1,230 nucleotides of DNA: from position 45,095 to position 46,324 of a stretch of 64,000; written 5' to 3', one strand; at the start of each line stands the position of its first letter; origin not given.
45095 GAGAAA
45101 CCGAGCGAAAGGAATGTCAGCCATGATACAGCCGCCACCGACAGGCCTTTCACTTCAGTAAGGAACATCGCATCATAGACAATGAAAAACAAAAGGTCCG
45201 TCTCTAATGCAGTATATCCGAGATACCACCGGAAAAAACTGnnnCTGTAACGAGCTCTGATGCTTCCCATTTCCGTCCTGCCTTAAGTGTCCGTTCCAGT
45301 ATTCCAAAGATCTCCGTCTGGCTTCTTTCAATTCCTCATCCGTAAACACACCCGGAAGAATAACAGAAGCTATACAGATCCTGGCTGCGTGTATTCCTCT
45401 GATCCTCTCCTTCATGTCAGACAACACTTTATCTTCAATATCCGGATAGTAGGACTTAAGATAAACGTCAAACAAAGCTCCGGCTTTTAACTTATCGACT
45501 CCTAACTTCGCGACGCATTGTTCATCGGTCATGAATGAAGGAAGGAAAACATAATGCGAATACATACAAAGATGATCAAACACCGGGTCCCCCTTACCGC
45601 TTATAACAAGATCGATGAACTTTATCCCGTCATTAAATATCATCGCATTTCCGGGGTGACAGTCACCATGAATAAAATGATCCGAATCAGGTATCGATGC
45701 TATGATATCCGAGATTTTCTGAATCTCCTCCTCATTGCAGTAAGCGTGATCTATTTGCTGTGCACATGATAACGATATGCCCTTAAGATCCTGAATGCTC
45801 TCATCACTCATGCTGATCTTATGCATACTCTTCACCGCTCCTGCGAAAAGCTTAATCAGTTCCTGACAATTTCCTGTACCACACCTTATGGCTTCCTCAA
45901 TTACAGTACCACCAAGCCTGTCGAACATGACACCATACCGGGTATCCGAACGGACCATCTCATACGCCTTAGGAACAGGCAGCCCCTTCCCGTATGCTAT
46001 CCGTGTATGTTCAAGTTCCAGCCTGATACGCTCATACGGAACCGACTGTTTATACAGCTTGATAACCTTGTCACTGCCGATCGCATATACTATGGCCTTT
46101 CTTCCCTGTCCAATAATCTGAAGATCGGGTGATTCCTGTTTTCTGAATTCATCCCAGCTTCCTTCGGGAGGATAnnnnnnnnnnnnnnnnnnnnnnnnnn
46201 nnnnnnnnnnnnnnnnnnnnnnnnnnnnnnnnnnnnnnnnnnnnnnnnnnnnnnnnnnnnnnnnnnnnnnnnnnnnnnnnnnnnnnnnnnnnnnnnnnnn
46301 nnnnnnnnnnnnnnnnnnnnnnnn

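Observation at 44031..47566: Orphan adenylation-domain/phosphotransferase fusion plus MFS transporter: a two-gene small-molecule modification and export cassette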

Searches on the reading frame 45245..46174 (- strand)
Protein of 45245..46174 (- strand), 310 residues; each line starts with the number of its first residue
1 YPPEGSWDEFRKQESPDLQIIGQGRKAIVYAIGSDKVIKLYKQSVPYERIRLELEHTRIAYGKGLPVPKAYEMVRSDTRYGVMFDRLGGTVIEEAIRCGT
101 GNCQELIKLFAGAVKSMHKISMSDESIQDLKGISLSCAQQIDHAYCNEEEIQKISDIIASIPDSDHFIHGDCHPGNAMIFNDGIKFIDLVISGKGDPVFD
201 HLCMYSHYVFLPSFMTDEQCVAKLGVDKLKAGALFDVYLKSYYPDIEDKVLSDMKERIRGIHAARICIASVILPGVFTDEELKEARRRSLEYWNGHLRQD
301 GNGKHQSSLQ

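Call 14: search_solved_structures(query=window:45245-46171:-, max_evalue=10, show_alignments=3)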
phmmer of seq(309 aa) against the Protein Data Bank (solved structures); distinct sequences matched with E-value up to 10: 12.
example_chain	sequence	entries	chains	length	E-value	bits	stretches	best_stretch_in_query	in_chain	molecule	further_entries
1l8t_A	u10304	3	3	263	0.025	17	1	56-200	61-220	Aminoglycoside 3'-Phosphotransferase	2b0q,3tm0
1j7i_A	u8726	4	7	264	0.025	17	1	56-200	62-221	AMINOGLYCOSIDE 3'-PHOSPHOTRANSFERASE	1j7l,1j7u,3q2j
2bkk_A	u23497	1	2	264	0.025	17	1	56-200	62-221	AMINOGLYCOSIDE 3'-PHOSPHOTRANSFERASE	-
1zyl_A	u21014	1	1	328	0.25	13.7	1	167-199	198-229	Hypothetical protein yihE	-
9qos_A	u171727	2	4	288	0.3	13.5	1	46-120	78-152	Aminoglycoside 3'-phosphotransferase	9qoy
5amt_A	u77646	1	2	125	0.42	13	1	139-217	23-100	IGLE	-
9zd3_F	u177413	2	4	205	0.8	12.1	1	2-47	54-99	Ewing's tumor-associated antigen 1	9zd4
7cy2_A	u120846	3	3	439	1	11.7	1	153-183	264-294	ABC1 family protein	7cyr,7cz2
23fe_G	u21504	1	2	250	1.1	11.6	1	2-47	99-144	Ewing's tumor-associated antigen 1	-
5yjz_A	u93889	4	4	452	1.2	11.4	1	153-183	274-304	Probable conserved ATP-binding protein ABC transporter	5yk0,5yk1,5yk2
2pyw_A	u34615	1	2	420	1.3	11.4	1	164-213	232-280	Uncharacterized protein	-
8agy_A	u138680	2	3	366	2.2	10.6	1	166-202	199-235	Corramycin phosphotransferase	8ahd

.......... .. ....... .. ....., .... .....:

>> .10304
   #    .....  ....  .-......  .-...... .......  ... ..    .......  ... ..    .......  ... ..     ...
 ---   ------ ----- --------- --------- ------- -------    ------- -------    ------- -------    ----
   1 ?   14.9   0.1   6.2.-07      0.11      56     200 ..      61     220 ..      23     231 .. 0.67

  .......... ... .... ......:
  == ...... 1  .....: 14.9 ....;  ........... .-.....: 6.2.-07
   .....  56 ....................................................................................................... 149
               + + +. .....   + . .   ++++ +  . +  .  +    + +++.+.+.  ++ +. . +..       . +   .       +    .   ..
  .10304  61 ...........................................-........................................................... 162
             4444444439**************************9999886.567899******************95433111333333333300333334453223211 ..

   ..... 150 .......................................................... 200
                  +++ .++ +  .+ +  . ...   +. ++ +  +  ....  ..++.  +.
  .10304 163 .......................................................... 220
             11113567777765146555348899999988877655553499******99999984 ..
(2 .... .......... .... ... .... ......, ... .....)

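Call 26: find_homologous_proteins(query=window:45245-46174:-)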
Query window:45245-46174:- (310 aa): 4 proteins with E <= 0.001 among 724 candidates.
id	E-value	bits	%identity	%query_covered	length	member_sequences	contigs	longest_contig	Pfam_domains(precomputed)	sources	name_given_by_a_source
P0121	2.1e-84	301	50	88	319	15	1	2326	PF01636.30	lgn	-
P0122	1.7e-83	298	49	92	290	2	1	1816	PF01636.30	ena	-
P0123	4.2e-83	297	46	91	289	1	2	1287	PF01636.30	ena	-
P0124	8.3e-64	234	49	74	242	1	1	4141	PF01636.30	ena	-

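Call 36: predict_structure(alignment_id=A2)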
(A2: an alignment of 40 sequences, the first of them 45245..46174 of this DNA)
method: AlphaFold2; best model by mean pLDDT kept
length: 310 residues; sequences in the alignment: 40
mean_pLDDT: 91.0   pTM: 0.87
mean pLDDT of the five models: 91.0, 90.8, 90.0, 89.8, 89.5
residues with pLDDT >= 90: 245; 70-90: 38; 50-70: 21; < 50: 6
segments of 3 or more residues with pLDDT < 50: none
pLDDT, mean of each block of 10 residues (from residue 1): 55 69 92 93 91 94 95 91 94 93 95 97 92 97 97 97 96 95 91 96 98 97 96 98 95 96 97 91 98 85 51
secondary structure, 60 per line:
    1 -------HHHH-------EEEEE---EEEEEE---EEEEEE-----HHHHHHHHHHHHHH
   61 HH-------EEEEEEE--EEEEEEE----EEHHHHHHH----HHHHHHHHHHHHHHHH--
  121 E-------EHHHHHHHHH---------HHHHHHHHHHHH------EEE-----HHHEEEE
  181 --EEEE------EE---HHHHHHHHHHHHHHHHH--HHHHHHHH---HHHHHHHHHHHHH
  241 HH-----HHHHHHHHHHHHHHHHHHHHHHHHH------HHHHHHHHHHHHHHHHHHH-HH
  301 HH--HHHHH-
elements in order: H8-11 E19-23 E27-32 E36-41 H47-62 E70-76 E79-85 H92-98 H103-118 H130-138 H148-159 E166-168 E177-180 E183-186 H198-214 H217-224 H228-242 H248-272 H279-297 H299-302 H305-309

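Call 38: search_protein_representatives(protein=window:45245-46174:-)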
Query: 310 residues. Proteins with E-value up to 0.001 (for the whole library): 2717; up to 1e-10: 984; up to 1e-30: 21. The best 150 are listed.
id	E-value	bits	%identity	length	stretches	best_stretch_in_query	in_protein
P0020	4.1e-79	282.4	46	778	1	2-295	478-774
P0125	2.8e-71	256.6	40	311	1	10-297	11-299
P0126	3.9e-70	252.9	44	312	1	20-295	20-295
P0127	2.8e-64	233.7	42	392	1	50-298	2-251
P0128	1.2e-56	208.6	46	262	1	103-300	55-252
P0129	2.5e-56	207.5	37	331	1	7-292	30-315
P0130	1.3e-53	198.6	45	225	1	85-296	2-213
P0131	1.8e-45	171.9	36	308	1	16-290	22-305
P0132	1.6e-43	165.5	45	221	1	85-258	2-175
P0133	1.3e-41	159.2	33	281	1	17-289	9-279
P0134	2.5e-41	158.3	34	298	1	17-294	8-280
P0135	1.1e-38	149.6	34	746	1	2-282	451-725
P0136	1.4e-35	139.4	29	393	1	10-294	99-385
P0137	1.7e-35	139.1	29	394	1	2-289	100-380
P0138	1.7e-35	139.1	31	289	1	19-288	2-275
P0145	1.4e-29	119.7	26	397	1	11-293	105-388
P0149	1.7e-28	116.2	27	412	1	10-288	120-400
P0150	2.1e-28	115.8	28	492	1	15-296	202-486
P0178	5.7e-25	104.5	30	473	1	21-246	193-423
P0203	3.0e-23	98.9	27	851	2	13-258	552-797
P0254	1.3e-20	90.3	25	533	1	11-264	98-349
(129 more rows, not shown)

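Call 39: fold_search(model_id=the predicted structure, library=pdb)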
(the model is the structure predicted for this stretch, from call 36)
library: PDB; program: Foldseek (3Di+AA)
matches with E <= 10: 2000; with E <= 0.001: 1408
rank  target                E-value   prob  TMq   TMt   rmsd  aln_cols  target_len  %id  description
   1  9qos_B                4.8e-10  1.00  0.53  0.63   6.6       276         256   17  APH(3')-IIb with an inhibitor (released 2026-02-11)
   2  9qoy_B                8.9e-10  1.00  0.54  0.64   6.5       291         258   16  Pseudomonas aeruginosa APH(3")-IIb - Wild Type (released 2026-04-08)
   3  9qos_A                1.2e-09  1.00  0.55  0.66   5.9       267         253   16  APH(3')-IIb with an inhibitor (released 2026-02-11)
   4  4ork_B                1.4e-09  1.00  0.55  0.57   6.4       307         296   14  Crystal Structure of the Phosphotransferase Domain of the Bifunctional Aminoglycoside Resistance Enzyme AAC(6')-Ie-APH (released 2014-07-02)
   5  3n4t                  1.6e-09  1.00  0.55  0.57   6.2       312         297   16  apo APH(2")-IVa form I (released 2010-06-30)
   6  5iqe_A                1.8e-09  1.00  0.55  0.57   6.2       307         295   15  Aminoglycoside Phosphotransferase (2'')-Ia (CTD of AAC(6')-Ie/APH(2'')-Ia) in complex with GMPPNP, Magnesium, and Neom (released 2016-05-25)
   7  9qoy_A                2.0e-09  1.00  0.56  0.65   5.9       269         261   17  Pseudomonas aeruginosa APH(3")-IIb - Wild Type (released 2026-04-08)
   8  5iqf_D                2.2e-09  1.00  0.53  0.54   6.7       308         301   15  Aminoglycoside Phosphotransferase (2'')-Ia (CTD of APH(6')-Ie/APH(2'')-Ia) in complex with GDP and Magnesium (released 2016-05-25)
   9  5iqg_C                2.3e-09  1.00  0.56  0.58   5.9       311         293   15  Aminoglycoside Phosphotransferase (2'')-Ia (CTD of AAC(6')-Ie/APH(2'')-Ia) in complex with GDP, Magnesium, and Gentami (released 2016-05-25)
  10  3n4u                  2.5e-09  1.00  0.56  0.57   6.0       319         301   13  app APH(2")-IVa form II (released 2010-06-30)
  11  2pul_B                2.6e-09  1.00  0.53  0.47   7.6       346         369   15  Structures of 5-methylthioribose kinase reveal substrate specificity and unusual mode of nucleotide binding (released 2007-05-22)
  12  5iqi_A                2.7e-09  1.00  0.56  0.58   6.2       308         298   15  Aminoglycoside Phosphotransferase (2'')-Ia (CTD of AAC(6')-Ie/APH(2'')-Ia) Y237F mutant in complex with GMPPNP and Mag (released 2016-05-25)
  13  5iqg_A                3.2e-09  1.00  0.52  0.55   6.6       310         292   15  Aminoglycoside Phosphotransferase (2'')-Ia (CTD of AAC(6')-Ie/APH(2'')-Ia) in complex with GDP, Magnesium, and Gentami (released 2016-05-25)
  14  4fex_C                3.7e-09  1.00  0.55  0.64   6.0       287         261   14  Crystal structure of the aminoglycoside phosphotransferase APH(3')-Ia, with substrate kanamycin and small molecule inh (released 2012-06-20)
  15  5iqc_C                3.9e-09  1.00  0.55  0.57   6.4       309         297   16  Aminoglycoside Phosphotransferase (2'')-Ia (CTD of AAC(6')-Ie/APH(2'')-Ia) in complex with GMPPNP, Magnesium, and Gent (released 2016-05-25)
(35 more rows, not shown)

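Call 56: search_protein_families(library=pfam, proteins=[P0125, P0129, P0136, P0145, P0150, P0178, P0203, P0254, P0135, P0149], max_evalue=0.001)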
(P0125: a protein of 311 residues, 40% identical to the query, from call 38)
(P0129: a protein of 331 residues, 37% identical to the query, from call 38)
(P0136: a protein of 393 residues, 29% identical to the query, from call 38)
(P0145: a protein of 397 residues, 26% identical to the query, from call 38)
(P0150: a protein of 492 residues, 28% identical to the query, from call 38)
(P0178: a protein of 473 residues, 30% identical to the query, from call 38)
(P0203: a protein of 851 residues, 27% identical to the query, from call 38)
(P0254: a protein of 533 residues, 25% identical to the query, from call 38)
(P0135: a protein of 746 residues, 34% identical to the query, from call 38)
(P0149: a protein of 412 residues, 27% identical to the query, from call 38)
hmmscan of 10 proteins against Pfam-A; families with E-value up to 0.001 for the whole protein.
P0125 (311 aa): 1 family
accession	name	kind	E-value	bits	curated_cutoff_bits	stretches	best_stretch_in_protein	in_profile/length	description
PF01636.29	APH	-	2.6e-21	76.9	23.2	1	21-211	4-214/239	Phosphotransferase enzyme family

P0129 (331 aa): 1 family
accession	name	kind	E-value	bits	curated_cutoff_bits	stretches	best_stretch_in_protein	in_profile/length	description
PF01636.29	APH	-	2.7e-15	57.2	23.2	1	43-245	4-226/239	Phosphotransferase enzyme family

P0136 (393 aa): 4 families
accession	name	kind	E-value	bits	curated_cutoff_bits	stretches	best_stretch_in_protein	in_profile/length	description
PF01636.29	APH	-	1.5e-20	74.4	23.2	1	107-307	2-222/239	Phosphotransferase enzyme family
PF01740.26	STAS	-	3.2e-11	43.4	22.6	1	7-96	8-100/106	STAS domain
PF13466.11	STAS_2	-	7.2e-10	39.4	29.2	1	14-89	3-79/80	STAS domain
PF01633.27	Choline_kinase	-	0.00044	20.1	29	1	238-355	145-259/300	Choline/ethanolamine kinase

P0145 (397 aa): 5 families
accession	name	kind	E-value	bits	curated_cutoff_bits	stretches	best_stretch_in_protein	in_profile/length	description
PF01636.29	APH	-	5.7e-15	56.2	23.2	1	113-305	3-214/239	Phosphotransferase enzyme family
PF01740.26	STAS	-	3e-09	37.1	22.6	1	11-104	7-103/106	STAS domain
PF13466.11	STAS_2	-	1.4e-06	28.8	29.2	1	17-94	1-79/80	STAS domain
PF01633.27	Choline_kinase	-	0.00018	21.4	29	1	194-343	82-245/300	Choline/ethanolamine kinase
PF02958.26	EcKL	-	0.00022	21.1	22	1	245-299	200-261/294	Ecdysteroid kinase-like family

P0150 (492 aa): 8 families
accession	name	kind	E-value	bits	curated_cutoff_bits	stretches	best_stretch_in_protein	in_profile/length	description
PF02223.23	Thymidylate_kin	-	5.2e-15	56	27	1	5-182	1-185/185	Thymidylate kinase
PF01636.29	APH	-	1.3e-14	54.9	23.2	1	205-394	2-211/239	Phosphotransferase enzyme family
PF13238.12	AAA_18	-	1.9e-09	38.5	29.4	1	3-140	1-117/128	AAA domain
PF13671.12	AAA_33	-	1.7e-05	25.6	27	1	4-139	3-123/143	AAA domain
PF01712.25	dNK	-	2e-05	24.9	27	1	3-140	1-149/203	Deoxynucleoside kinase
PF13207.12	AAA_17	-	0.00019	22.1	27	1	7-134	2-122/136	AAA domain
PF13189.12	Cytidylate_kin2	-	0.00037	21.2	28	0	2-47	1-47/176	Cytidylate kinase-like family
PF09848.15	SLFN-g3_helicase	-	0.00038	20.3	24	0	123-296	28-161/354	Schlafen group 3, DNA/RNA helicase domain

P0178 (473 aa): 3 families
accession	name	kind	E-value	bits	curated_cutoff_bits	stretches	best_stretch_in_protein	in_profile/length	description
PF01636.29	APH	-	2e-18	67.5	23.2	1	190-382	2-212/239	Phosphotransferase enzyme family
PF01740.26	STAS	-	2.4e-07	30.9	22.6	1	98-180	15-101/106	STAS domain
PF13466.11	STAS_2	-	1.8e-06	28.5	29.2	1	99-173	4-80/80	STAS domain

P0203 (851 aa): 5 families
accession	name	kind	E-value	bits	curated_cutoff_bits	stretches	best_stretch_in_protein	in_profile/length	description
PF01636.29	APH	-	1.2e-16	61.7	23.2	1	576-742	24-208/239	Phosphotransferase enzyme family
PF01633.27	Choline_kinase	-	1e-06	28.8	29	1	614-741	87-201/300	Choline/ethanolamine kinase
PF02958.26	EcKL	-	2.6e-05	24.1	22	1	634-741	153-258/294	Ecdysteroid kinase-like family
PF19974.5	TCAD9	-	0.00024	20.8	40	1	703-737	297-330/429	Ternary complex associated domain 9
PF03109.22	ABC1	-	0.00032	20.3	22.9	0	702-728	185-211/244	ABC1 atypical kinase-like domain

P0254 (533 aa): 5 families
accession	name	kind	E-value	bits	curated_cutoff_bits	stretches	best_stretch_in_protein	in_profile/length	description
PF13581.12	HATPase_c_2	-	4.9e-20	72.3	27.4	1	405-531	2-127/127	Histidine kinase-like ATPase domain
PF01636.29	APH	-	1.8e-17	64.3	23.2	1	106-309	3-226/239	Phosphotransferase enzyme family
PF01740.26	STAS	-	8.7e-13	48.4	22.6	1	2-95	4-101/106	STAS domain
PF13466.11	STAS_2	-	9.1e-05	23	29.2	1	13-86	3-78/80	STAS domain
PF25802.1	WWC1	-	0.0003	21.2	27.8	1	359-423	2-67/135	WWC1-like, helical hairpin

P0135 (746 aa): 2 families
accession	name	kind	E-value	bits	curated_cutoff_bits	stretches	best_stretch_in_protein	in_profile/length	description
PF00501.34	AMP-binding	-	1.1e-31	110.5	29.9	1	14-321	4-384/384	AMP-binding enzyme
PF01636.29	APH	-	3.4e-10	40.5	23.2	1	469-660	4-216/239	Phosphotransferase enzyme family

P0149 (412 aa): 3 families
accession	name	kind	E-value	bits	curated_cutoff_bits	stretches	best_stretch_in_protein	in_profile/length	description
PF01740.26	STAS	-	3.1e-12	46.6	22.6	1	28-121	11-104/106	STAS domain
PF01636.29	APH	-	1.1e-11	45.4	23.2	1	129-344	3-237/239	Phosphotransferase enzyme family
PF13466.11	STAS_2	-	8.3e-08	32.7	29.2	1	30-111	1-80/80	STAS domain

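Call 70: search_protein_families(library=ncbifam, proteins=[window:45245-46174:-], max_evalue=0.1)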
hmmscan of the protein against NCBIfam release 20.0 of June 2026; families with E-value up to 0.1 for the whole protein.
window:45245-46174:- (310 aa): 10 families
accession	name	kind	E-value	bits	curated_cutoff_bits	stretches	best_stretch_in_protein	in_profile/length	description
TIGR02172.1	Fb_sc_TIGR02172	paralog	1.5e-22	80.5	228.2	1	19-215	7-203/226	TIGR02172 family protein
TIGR03724.2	arch_bud32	equivalog_domain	1.2e-05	25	125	1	147-195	87-134/193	KEOPS complex kinase/ATPase Bud32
NF033068.1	APH_3p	equivalog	2.4e-05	24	205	1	16-197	14-208/255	APH(3') family aminoglycoside O-phosphotransferase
NF008738.0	PRK11768.1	equivalog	3.3e-05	23.4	194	1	146-198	178-229/327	serine/threonine protein kinase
TIGR01982.1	UbiB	equivalog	0.0047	15.6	487.55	1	130-224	239-332/436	2-polyprenylphenol 6-hydroxylase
NF007174.0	PRK09605.1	equivalog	0.0052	15.3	447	0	143-198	425-479/535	bifunctional N(6)-L-threonylcarbamoyladenine synthase/serine/threonine protein kinase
NF007684.0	PRK10359.1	equivalog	0.0069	16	248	1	142-194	132-181/232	lipopolysaccharide core heptose(II) kinase RfaY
NF032898.2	APH_3p_II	exception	0.013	14.8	360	1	36-122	37-120/256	APH(3')-II family aminoglycoside O-phosphotransferase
NF033064.0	APH_3p_IIIa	exception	0.021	14.3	530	0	64-127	70-132/264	aminoglycoside O-phosphotransferase APH(3')-IIIa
NF050082.1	ATPase_MABP1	exception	0.025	13.4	800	1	153-183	262-292/435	macrolide-binding ATPase MABP-1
